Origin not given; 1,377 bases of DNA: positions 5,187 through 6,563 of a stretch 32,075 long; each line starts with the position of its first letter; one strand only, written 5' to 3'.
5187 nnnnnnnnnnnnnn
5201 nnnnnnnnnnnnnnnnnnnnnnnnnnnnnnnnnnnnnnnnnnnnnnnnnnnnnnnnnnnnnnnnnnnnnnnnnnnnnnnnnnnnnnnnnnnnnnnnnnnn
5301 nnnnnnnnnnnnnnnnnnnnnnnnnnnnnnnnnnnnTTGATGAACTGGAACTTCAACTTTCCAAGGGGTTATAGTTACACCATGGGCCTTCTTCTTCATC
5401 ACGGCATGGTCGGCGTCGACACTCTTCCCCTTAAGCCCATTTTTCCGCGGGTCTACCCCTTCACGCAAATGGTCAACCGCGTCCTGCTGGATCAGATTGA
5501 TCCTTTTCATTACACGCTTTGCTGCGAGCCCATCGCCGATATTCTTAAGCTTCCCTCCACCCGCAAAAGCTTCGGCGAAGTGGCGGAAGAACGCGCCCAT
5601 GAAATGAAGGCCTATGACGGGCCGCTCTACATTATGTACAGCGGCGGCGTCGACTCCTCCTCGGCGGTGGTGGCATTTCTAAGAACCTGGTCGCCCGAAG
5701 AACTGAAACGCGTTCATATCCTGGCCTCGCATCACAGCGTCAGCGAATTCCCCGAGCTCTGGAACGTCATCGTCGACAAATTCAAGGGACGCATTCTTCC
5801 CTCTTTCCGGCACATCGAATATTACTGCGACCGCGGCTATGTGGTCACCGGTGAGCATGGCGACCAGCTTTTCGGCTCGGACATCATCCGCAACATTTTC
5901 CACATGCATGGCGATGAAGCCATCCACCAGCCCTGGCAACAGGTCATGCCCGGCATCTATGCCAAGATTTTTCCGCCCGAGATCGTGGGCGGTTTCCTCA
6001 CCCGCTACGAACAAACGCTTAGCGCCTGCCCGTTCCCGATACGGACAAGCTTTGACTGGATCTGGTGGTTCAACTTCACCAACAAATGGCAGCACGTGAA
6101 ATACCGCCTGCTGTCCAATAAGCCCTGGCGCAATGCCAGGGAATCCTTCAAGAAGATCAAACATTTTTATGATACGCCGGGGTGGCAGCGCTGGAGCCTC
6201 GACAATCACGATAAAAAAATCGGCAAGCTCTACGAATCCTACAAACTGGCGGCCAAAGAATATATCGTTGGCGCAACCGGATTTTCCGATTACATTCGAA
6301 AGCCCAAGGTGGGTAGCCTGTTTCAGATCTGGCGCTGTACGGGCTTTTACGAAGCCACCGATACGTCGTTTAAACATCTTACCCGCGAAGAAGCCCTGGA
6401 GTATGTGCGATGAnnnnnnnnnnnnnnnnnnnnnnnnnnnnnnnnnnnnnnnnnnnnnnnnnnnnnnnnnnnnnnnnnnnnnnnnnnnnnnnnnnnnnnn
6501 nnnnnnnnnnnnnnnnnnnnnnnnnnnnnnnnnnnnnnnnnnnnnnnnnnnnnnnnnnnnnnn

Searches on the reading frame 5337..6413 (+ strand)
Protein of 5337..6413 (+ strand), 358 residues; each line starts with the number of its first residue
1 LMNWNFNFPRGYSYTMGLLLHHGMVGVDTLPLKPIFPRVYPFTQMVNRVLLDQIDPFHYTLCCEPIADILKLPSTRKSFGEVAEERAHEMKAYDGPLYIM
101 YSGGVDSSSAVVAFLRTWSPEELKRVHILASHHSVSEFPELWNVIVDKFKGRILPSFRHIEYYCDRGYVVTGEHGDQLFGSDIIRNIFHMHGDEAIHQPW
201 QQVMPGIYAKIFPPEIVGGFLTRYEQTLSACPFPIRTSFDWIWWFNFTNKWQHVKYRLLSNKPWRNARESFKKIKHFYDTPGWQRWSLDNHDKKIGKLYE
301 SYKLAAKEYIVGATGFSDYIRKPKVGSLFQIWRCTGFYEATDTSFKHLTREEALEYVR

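Call 6: search_protein_families(library=pfam, proteins=[window:5337-6413:+], max_evalue=0.001)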
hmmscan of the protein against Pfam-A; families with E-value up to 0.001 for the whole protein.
window:5337-6413:+ (358 aa): 0 families

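Call 56: search_protein_families(library=pfam, proteins=[window:5337-6413:+], max_evalue=1)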
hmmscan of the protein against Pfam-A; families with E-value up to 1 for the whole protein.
window:5337-6413:+ (358 aa): 1 family
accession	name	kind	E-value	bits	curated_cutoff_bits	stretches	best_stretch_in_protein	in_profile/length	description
PF00733.27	Asn_synthase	-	0.046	13.8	21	1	94-132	17-54/354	Asparagine synthase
